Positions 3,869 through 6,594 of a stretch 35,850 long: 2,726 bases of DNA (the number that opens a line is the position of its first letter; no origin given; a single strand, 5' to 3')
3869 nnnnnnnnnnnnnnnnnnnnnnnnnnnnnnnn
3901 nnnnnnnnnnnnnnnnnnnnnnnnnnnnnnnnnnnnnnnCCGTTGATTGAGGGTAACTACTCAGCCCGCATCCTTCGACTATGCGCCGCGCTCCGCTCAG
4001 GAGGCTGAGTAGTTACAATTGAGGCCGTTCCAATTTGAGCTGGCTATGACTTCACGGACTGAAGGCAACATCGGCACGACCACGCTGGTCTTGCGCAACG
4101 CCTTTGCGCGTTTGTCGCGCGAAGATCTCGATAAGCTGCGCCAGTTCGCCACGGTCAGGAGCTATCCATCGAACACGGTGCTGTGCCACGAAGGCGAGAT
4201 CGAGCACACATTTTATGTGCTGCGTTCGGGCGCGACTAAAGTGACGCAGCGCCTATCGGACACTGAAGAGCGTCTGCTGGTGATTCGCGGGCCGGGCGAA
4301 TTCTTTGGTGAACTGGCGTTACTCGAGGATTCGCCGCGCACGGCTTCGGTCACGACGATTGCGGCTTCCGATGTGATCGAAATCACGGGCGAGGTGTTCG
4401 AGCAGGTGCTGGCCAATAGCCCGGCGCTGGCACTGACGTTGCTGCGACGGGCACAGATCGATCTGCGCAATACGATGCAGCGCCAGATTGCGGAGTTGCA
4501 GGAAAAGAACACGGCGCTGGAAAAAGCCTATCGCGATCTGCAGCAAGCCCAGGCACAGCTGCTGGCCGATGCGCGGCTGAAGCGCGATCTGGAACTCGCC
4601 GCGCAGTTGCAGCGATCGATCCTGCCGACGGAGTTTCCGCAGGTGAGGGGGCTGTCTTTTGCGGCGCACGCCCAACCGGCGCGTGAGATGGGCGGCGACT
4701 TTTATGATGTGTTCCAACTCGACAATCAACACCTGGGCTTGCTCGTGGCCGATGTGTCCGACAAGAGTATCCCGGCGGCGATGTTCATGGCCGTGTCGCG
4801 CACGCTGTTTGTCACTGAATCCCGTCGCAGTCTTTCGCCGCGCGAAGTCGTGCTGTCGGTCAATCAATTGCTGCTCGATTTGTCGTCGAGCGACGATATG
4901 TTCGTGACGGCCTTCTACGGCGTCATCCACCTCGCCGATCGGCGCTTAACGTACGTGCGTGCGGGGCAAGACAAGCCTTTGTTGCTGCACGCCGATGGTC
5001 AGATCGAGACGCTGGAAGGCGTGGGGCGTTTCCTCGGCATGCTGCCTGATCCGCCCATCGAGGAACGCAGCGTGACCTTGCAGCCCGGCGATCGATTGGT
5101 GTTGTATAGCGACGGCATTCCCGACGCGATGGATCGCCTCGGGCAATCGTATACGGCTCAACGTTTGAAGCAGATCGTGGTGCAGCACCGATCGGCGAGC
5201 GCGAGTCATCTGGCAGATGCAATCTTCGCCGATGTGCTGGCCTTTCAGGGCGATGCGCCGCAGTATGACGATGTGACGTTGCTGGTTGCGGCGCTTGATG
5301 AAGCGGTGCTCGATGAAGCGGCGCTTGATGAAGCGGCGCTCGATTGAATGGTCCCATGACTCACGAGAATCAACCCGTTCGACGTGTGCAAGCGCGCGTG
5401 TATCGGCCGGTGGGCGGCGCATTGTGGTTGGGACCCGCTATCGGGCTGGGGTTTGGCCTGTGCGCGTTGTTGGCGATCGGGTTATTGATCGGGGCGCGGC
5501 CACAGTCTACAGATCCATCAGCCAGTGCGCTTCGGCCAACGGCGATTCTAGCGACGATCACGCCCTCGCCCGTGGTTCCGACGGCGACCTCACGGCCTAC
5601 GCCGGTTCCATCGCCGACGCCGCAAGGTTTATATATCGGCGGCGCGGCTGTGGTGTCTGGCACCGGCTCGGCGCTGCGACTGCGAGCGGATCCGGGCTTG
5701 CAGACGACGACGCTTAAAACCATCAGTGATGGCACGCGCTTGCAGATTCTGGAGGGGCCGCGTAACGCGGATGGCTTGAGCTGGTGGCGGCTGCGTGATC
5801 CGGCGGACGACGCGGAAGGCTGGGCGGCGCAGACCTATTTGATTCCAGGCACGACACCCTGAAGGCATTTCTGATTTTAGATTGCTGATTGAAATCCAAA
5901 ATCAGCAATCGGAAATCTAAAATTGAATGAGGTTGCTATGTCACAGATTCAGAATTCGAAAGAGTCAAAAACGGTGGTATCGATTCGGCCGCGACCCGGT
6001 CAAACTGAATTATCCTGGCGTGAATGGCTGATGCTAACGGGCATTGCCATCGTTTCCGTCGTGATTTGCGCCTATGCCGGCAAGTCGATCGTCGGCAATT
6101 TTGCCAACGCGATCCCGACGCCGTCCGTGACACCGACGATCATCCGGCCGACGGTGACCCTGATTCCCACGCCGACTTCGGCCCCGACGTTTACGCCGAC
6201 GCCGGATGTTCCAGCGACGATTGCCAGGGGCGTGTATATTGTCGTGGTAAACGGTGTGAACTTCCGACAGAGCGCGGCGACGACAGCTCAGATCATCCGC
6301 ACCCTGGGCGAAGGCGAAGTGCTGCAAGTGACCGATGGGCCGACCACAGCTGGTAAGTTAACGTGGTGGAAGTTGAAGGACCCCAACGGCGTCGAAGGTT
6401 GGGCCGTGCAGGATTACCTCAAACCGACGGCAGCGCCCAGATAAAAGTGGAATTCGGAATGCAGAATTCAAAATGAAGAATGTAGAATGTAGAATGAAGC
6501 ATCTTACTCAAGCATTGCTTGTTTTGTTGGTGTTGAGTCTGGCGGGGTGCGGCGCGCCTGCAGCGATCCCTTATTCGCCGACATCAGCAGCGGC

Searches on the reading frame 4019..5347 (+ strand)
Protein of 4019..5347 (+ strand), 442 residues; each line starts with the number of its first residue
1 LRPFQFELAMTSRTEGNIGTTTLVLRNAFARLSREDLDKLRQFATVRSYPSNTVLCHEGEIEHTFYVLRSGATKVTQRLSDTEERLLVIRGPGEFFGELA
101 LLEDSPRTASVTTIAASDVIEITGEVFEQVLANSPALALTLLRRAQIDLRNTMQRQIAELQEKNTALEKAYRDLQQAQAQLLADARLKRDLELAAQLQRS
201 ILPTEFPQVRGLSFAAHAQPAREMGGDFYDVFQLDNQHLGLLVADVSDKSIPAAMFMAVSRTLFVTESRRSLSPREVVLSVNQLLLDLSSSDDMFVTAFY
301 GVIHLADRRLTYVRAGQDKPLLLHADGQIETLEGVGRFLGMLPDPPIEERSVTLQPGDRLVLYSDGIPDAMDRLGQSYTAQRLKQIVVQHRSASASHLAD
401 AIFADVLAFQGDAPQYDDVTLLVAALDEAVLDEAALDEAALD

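Call 26: search_protein_families(library=pfam, proteins=[window:4019-5347:+], max_evalue=0.001)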
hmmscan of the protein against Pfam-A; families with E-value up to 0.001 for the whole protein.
window:4019-5347:+ (442 aa): 2 families
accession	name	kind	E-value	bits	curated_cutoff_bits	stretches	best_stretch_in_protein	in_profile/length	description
PF07228.17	SpoIIE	-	4e-47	161.1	25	1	236-425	2-190/192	Stage II sporulation protein E (SpoIIE)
PF00027.35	cNMP_binding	-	1.3e-21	76.8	27.5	1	47-133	2-88/89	Cyclic nucleotide-binding domain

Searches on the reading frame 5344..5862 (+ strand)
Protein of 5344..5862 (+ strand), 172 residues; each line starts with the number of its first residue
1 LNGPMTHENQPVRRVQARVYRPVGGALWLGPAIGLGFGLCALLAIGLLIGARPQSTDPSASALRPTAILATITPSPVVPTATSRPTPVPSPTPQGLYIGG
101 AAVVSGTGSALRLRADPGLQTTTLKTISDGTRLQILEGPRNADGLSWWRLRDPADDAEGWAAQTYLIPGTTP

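Call 27: search_protein_families(library=pfam, proteins=[window:5344-5862:+], max_evalue=0.001)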
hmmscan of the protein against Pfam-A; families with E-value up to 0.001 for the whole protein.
window:5344-5862:+ (172 aa): 1 family
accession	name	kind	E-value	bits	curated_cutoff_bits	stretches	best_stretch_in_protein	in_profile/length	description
PF08239.17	SH3_3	-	2.4e-07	31.3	27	1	109-166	1-53/54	Bacterial SH3 domain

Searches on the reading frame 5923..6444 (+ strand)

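Call 27: search_protein_families(library=pfam, proteins=[window:5923-6444:+], max_evalue=0.001)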
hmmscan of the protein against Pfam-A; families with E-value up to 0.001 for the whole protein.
window:5923-6444:+ (173 aa): 2 families
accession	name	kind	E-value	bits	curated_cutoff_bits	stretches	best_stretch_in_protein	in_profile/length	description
PF08239.17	SH3_3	-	9.8e-10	38.9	27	1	111-167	2-54/54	Bacterial SH3 domain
PF06347.19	SH3_4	-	4.3e-05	23.6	24.1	1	109-164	2-52/56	Bacterial SH3 domain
